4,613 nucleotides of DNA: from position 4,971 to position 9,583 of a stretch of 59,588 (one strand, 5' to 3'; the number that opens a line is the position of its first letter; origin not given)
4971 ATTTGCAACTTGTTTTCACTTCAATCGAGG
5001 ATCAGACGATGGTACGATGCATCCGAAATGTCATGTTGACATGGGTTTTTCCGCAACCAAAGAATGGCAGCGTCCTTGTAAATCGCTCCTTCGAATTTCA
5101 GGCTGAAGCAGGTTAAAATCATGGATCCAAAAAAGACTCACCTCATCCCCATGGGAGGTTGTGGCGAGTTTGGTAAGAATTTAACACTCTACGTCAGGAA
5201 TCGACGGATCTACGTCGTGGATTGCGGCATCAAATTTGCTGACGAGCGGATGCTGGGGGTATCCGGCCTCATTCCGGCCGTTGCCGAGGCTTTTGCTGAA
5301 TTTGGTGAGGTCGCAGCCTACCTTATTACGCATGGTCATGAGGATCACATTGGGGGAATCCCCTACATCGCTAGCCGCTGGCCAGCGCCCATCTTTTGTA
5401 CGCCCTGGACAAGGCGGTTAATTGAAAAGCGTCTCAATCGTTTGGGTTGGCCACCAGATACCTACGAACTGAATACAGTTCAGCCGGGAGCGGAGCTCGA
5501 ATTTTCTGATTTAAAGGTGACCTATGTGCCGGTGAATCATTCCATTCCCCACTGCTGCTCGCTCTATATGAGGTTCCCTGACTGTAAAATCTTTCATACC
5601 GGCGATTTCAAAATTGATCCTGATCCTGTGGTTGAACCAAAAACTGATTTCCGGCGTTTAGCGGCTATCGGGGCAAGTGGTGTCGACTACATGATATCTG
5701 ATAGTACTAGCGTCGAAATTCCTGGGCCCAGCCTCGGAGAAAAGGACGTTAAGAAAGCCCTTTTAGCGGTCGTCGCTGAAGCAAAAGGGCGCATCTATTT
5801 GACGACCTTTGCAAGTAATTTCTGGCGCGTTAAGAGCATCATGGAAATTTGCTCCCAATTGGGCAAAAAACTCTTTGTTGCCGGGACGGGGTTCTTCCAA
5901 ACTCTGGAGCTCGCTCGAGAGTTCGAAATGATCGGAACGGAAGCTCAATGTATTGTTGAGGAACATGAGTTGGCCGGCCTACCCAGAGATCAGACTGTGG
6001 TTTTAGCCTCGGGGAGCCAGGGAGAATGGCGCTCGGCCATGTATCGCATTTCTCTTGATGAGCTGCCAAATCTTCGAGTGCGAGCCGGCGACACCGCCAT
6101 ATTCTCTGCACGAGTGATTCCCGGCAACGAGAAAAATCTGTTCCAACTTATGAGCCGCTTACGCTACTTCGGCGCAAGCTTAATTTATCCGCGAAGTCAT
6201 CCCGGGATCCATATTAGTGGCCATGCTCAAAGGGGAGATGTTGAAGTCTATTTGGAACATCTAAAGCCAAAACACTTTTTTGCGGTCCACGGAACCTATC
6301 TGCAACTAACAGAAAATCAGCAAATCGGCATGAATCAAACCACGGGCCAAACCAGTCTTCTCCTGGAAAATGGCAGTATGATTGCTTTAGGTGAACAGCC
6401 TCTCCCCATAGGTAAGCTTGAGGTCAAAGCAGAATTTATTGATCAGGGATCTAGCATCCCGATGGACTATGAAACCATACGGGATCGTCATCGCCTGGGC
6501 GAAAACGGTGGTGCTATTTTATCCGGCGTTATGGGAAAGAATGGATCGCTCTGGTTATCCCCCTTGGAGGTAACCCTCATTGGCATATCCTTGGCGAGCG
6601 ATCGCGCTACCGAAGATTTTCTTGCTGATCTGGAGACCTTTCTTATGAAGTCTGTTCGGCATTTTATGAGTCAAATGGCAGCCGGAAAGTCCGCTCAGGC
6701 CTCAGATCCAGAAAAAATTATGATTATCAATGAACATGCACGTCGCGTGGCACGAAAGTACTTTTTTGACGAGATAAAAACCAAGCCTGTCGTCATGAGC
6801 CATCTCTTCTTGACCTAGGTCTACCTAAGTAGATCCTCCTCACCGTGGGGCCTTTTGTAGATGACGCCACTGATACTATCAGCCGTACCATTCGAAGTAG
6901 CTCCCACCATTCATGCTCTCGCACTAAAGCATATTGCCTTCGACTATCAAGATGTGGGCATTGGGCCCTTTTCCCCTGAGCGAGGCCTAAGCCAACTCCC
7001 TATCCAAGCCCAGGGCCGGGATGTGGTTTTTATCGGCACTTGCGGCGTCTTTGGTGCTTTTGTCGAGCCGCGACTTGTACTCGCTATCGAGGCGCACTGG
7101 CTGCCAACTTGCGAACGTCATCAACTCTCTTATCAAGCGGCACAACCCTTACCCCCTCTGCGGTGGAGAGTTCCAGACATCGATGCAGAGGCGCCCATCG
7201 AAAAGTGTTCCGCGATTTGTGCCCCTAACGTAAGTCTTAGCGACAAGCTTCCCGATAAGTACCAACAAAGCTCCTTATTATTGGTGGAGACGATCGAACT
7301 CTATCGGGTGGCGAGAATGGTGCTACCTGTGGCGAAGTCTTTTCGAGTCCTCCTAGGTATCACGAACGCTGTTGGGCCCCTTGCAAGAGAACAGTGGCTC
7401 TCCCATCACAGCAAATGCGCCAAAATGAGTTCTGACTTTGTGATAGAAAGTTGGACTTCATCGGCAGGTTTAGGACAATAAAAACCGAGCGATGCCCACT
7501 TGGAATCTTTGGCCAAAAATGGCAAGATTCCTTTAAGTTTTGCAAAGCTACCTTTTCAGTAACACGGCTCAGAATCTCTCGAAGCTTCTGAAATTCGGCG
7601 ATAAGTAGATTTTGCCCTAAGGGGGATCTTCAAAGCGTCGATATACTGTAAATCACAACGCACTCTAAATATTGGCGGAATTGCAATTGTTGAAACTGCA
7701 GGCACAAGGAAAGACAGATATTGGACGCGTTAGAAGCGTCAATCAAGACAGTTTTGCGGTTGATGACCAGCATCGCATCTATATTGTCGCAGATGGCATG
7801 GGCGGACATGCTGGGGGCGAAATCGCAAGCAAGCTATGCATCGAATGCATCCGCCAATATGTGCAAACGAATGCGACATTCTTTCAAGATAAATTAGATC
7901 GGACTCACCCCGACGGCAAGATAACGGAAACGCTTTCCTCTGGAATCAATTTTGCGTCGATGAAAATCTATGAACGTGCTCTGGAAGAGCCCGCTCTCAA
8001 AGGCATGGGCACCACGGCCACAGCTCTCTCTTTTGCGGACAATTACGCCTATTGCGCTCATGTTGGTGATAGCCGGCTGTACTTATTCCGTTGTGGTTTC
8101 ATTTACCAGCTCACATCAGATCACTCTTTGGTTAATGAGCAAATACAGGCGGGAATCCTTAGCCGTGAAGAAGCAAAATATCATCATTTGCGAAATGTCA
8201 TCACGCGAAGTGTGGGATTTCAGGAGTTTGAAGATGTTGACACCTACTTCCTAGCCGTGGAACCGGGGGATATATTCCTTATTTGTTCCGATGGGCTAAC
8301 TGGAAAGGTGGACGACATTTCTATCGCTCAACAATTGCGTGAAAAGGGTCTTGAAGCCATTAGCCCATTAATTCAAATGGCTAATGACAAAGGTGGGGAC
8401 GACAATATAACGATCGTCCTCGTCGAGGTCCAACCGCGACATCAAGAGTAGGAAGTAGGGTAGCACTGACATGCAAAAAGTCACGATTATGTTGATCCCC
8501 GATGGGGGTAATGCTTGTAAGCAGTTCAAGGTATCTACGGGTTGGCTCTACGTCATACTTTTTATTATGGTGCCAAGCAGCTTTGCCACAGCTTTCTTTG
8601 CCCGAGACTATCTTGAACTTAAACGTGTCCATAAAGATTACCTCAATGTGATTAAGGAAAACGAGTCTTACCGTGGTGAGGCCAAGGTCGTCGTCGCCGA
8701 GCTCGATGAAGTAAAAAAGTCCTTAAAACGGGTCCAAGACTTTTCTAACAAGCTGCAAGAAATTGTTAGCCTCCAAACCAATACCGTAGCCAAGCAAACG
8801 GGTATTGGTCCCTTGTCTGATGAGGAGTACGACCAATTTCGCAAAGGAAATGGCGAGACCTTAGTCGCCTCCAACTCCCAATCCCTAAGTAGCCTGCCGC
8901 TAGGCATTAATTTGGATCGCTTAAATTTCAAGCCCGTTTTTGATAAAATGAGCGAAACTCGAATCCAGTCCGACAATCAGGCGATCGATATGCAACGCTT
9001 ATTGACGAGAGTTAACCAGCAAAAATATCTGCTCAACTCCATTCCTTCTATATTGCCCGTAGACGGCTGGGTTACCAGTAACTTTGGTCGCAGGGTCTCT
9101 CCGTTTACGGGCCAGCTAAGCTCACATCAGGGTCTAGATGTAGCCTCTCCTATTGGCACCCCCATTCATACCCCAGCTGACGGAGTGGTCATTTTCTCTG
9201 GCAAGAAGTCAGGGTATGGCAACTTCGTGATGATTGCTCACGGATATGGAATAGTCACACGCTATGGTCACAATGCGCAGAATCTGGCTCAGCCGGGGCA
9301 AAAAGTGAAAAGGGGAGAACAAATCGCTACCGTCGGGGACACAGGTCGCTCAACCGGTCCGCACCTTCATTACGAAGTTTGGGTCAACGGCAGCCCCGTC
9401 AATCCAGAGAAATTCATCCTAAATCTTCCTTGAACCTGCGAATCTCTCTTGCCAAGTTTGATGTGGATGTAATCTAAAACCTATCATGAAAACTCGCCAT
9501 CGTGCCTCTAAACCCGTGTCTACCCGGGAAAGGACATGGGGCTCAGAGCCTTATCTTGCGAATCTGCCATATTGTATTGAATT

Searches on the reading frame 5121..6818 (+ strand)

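Call 23: search_protein_families(library=pfam, proteins=[window:5121-6818:+], max_evalue=0.00001)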
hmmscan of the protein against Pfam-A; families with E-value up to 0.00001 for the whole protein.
window:5121-6818:+ (565 aa): 3 families
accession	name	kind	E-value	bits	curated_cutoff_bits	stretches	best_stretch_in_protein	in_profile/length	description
PF22505.1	RNase_J_b_CASP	-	1e-29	103.3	27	1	222-346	1-125/126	Ribonuclease J, beta-CASP domain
PF12706.13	Lactamase_B_2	-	1.4e-13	51.4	27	1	32-168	4-148/200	Beta-lactamase superfamily domain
PF00753.33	Lactamase_B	-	2.6e-10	41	22.7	1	17-169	4-156/196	Metallo-beta-lactamase superfamily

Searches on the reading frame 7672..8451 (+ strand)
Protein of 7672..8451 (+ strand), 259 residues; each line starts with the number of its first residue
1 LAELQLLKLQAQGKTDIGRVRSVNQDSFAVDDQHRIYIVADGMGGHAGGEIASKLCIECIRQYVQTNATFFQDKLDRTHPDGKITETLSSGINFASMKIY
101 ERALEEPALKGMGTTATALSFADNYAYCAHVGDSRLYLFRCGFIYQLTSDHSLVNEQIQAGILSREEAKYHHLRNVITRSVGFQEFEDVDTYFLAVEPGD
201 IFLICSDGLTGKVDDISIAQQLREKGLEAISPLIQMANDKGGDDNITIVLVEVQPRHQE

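Call 23: search_protein_families(library=pfam, proteins=[window:7672-8451:+], max_evalue=0.00001)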
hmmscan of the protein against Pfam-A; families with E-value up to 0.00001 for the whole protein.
window:7672-8451:+ (259 aa): 2 families
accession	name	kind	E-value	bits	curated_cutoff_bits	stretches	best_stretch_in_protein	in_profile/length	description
PF13672.11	PP2C_2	-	2.9e-13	50.3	24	1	21-241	9-199/209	Protein phosphatase 2C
PF00481.26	PP2C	-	2e-09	38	20.3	1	29-156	29-145/255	Protein phosphatase 2C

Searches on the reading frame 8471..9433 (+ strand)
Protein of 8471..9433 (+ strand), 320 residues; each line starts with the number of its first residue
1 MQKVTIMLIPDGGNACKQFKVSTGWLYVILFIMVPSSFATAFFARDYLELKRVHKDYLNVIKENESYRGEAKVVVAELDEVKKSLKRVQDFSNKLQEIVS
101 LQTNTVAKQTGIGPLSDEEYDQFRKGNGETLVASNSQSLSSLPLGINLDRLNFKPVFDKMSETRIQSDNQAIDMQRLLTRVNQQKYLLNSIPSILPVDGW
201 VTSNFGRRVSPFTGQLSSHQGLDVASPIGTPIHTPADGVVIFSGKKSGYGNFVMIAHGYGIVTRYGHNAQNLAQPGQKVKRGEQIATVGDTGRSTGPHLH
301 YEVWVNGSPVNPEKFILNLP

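Call 23: search_protein_families(library=pfam, proteins=[window:8471-9433:+], max_evalue=0.00001)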
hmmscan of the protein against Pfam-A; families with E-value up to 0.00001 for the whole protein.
window:8471-9433:+ (320 aa): 1 family
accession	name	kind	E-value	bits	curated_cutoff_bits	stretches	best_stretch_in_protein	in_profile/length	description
PF01551.29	Peptidase_M23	-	6.8e-36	122.8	28.7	1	218-312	2-96/96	Peptidase family M23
